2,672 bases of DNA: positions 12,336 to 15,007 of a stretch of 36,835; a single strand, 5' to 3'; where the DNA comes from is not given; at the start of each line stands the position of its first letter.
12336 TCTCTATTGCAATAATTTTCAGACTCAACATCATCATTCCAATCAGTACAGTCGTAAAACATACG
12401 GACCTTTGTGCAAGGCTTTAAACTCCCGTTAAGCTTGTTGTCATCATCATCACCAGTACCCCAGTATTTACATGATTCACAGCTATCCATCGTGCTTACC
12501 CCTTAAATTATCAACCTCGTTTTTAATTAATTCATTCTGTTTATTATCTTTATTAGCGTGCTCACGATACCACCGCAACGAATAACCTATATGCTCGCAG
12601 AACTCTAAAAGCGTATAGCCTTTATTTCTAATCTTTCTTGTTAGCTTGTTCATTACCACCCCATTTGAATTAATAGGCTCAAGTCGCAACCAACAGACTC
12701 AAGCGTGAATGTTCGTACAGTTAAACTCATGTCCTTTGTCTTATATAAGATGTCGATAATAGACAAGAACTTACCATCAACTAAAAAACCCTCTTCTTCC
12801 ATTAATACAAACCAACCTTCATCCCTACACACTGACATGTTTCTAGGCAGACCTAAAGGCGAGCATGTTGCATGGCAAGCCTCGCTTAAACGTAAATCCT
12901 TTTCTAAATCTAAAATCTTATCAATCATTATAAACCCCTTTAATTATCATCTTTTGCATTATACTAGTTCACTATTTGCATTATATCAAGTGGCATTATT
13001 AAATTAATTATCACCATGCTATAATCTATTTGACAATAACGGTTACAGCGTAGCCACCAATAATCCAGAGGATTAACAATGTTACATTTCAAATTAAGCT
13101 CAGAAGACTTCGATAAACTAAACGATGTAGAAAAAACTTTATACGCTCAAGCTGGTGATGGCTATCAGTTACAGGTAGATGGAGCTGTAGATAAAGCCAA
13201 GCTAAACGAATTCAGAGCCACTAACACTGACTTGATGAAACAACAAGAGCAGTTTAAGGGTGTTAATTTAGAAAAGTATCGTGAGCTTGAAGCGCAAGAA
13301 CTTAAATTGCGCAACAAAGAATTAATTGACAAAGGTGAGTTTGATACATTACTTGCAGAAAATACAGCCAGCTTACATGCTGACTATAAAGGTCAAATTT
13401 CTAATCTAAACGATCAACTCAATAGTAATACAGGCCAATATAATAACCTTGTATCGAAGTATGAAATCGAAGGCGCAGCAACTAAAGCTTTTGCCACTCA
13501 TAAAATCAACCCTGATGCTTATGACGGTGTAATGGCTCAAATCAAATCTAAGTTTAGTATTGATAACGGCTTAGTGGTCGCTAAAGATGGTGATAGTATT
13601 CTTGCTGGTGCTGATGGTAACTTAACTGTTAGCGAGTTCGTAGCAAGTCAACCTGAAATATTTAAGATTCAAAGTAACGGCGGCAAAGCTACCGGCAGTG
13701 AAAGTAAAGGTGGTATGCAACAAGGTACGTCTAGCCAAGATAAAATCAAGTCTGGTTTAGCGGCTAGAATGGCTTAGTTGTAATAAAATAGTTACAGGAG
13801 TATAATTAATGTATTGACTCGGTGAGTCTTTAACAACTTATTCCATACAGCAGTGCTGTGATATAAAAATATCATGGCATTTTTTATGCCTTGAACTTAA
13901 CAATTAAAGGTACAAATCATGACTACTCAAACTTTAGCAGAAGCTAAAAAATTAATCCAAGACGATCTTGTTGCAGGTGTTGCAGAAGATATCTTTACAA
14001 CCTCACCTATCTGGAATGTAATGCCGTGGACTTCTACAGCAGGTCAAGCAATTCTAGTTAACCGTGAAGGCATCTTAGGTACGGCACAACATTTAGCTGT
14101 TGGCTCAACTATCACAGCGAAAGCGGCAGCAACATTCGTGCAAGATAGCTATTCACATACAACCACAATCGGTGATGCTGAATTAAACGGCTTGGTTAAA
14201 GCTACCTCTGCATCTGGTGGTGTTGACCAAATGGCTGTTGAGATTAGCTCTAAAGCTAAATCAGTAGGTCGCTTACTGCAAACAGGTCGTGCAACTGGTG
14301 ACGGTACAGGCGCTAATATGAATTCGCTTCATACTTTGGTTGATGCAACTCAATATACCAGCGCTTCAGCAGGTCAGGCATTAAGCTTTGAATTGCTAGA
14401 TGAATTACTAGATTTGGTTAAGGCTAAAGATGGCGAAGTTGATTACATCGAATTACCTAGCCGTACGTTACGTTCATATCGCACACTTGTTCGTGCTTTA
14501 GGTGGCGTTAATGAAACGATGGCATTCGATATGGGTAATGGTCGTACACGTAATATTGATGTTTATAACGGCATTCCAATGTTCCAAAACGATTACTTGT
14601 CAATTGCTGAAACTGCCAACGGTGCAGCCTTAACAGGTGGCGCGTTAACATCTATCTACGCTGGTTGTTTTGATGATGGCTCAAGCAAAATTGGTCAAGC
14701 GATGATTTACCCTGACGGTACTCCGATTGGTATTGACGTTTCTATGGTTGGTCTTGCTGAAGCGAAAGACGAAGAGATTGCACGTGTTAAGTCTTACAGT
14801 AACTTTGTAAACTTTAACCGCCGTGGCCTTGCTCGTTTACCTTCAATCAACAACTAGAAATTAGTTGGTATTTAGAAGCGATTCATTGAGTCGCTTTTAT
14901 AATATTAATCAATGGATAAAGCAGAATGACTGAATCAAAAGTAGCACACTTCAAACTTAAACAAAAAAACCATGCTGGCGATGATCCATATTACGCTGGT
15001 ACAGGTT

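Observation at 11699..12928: Opposite-strand six-gene accessory island splits the head-morphogenesis module (acr-aca-like layout)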

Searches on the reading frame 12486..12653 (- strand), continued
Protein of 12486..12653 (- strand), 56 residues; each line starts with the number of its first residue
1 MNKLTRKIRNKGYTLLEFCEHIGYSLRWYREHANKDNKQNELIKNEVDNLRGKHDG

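Call 101: search_dna_similar(query=window:12486-12653:-, collection=phages, mode=protein, max_evalue=0.01, max_rows=30)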
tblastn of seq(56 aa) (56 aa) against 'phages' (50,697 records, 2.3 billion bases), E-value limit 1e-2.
Records with a match: 1; places in all: 1; records where one place covers at least 80% of the query: 1.
Best place of each record, by identity: <60% 1.
By first word of the organism name: Paraglaciecola 1.
By host as written in the record: Paraglaciecola sp. strain IceBac 372 1.
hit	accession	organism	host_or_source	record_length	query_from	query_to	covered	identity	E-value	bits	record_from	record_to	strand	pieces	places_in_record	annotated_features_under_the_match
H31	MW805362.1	Paraglaciecola Antarctic JLT virus 2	Paraglaciecola sp. strain IceBac 372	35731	1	56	100%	51.8%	3e-12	64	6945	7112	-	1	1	hypothetical protein (x2)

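Call 102: get_annotated_region(hit=H31, flank=7000)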
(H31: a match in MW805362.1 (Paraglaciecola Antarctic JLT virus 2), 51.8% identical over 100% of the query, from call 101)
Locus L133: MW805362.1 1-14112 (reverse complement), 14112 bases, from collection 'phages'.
description: Paraglaciecola Antarctic JLT virus 2, complete genome.
organism: Paraglaciecola Antarctic JLT virus 2 (NCBI taxid 2945131)
taxonomy: Viruses
host: Paraglaciecola sp. strain IceBac 372; source: -; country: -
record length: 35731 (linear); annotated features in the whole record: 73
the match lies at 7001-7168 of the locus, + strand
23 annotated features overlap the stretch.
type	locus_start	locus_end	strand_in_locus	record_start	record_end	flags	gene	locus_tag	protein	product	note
CDS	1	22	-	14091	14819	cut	-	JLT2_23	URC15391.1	hypothetical protein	gp23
CDS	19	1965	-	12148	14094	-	-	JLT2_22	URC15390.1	tail tape measure protein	gp22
CDS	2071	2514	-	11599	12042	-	-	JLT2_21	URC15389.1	hypothetical protein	gp21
CDS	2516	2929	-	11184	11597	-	-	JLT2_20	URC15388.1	portal/tail protein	gp20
CDS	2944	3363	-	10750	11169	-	-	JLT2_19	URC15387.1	tail protein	gp19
CDS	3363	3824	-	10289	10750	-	-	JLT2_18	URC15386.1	tail protein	gp18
CDS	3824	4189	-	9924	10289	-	-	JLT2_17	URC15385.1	hypothetical protein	gp17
CDS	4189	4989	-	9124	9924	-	-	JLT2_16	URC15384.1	hypothetical protein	gp16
CDS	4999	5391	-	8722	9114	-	-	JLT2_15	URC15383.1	hypothetical protein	gp15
CDS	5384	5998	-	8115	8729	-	-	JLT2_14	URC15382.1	hypothetical protein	gp14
CDS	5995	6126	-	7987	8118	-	-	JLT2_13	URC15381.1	hypothetical protein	gp13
CDS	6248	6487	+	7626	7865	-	-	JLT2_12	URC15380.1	hypothetical protein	gp12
CDS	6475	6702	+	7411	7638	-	-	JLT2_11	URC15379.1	hypothetical protein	gp11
CDS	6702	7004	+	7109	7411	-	-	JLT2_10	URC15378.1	hypothetical protein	gp10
CDS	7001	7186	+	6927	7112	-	-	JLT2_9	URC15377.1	hypothetical protein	gp9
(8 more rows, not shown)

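Call 116: search_protein_families(library=pfam, max_evalue=0.1, proteins=[L133:7179-7670:+, L133:6702-7004:+, L133:6248-6487:+, L133:6475-6702:+])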
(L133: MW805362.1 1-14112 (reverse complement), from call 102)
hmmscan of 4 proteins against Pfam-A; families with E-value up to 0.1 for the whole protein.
L133:7179-7670:+ (163 aa): 2 families
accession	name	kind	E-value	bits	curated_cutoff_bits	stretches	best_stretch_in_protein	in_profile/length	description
PF12069.13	DUF3549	-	0.062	12.9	27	1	10-103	178-275/340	Protein of unknown function (DUF3549)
PF20464.3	MmeI_N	-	0.089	13.5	27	0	106-148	51-82/181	MmeI, N-terminal domain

L133:6702-7004:+ (100 aa): 2 families
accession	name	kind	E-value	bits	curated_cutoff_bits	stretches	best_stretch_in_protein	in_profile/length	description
PF13246.12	Cation_ATPase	-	0.046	14.2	21.7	1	8-89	3-77/91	Cation transport ATPase (P-type)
PF06563.17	DUF1125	-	0.073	14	28.3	0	52-89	22-62/66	Protein of unknown function (DUF1125)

L133:6248-6487:+ (79 aa): 0 families

L133:6475-6702:+ (75 aa): 1 family
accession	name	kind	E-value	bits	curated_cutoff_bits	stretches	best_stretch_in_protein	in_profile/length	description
PF11764.13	N-SET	-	0.069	13.7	28.3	1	4-66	3-68/172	COMPASS (Complex proteins associated with Set1p) component N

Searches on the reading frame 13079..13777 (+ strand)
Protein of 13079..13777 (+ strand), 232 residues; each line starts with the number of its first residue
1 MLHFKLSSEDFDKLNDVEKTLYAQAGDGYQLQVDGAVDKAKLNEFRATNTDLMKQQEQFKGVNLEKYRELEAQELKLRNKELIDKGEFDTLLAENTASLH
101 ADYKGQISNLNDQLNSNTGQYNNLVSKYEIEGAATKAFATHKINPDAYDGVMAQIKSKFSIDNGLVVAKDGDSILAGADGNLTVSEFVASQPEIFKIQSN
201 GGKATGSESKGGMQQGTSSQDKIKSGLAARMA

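Call 6: search_protein_families(library=pfam, max_evalue=1, proteins=[window:13079-13777:+])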
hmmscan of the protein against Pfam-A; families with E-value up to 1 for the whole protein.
window:13079-13777:+ (232 aa): 1 family
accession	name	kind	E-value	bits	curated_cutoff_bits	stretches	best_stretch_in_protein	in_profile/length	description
PF18652.6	Adhesin_P1_N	-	0.0013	19.4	27.1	1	79-154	34-105/106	Adhesin P1 N-terminal domain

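Call 7: search_protein_families(library=phrogs, max_evalue=1, proteins=[window:13079-13777:+])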
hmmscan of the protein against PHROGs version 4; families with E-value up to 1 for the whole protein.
window:13079-13777:+ (232 aa): 4 families
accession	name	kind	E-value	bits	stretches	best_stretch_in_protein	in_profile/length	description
phrog_206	-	head and packaging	8e-21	76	1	4-226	4-248/263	head scaffolding protein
phrog_12433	-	other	0.014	16.3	1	164-229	69-134/142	lipoprotein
phrog_10610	-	unknown function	0.46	11.7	1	93-125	24-56/68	-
phrog_12880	-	head and packaging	0.51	11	0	53-176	72-196/228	head scaffolding protein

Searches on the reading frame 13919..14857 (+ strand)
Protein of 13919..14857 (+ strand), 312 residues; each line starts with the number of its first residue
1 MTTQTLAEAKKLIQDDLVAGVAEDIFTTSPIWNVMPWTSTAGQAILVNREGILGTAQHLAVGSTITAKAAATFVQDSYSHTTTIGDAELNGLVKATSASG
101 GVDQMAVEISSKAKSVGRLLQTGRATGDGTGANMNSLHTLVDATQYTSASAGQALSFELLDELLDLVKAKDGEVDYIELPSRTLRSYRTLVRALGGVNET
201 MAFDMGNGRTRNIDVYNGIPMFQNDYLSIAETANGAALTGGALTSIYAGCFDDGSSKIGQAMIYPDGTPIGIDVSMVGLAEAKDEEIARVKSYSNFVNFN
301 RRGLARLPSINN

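Call 6: search_protein_families(library=pfam, max_evalue=1, proteins=[window:13919-14857:+])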
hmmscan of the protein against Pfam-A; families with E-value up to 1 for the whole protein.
window:13919-14857:+ (312 aa): 2 families
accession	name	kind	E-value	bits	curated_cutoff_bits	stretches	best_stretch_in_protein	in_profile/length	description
PF08546.17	ApbA_C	-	0.022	15.5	22.7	1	134-223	16-103/125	Ketopantoate reductase PanE/ApbA C terminal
PF20911.3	GP7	-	0.057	12.7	27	1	235-296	145-202/313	Major capsid protein GP7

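Call 7: search_protein_families(library=phrogs, max_evalue=1, proteins=[window:13919-14857:+])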
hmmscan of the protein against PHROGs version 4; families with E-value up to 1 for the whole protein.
window:13919-14857:+ (312 aa): 3 families
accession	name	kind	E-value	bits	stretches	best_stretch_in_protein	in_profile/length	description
phrog_212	-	head and packaging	3.2e-44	152.5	1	1-312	3-295/301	major head protein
phrog_31318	-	unknown function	1.6e-14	54.9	1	156-311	2-145/147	-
phrog_27219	-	unknown function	0.25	12.2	0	164-194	32-62/80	-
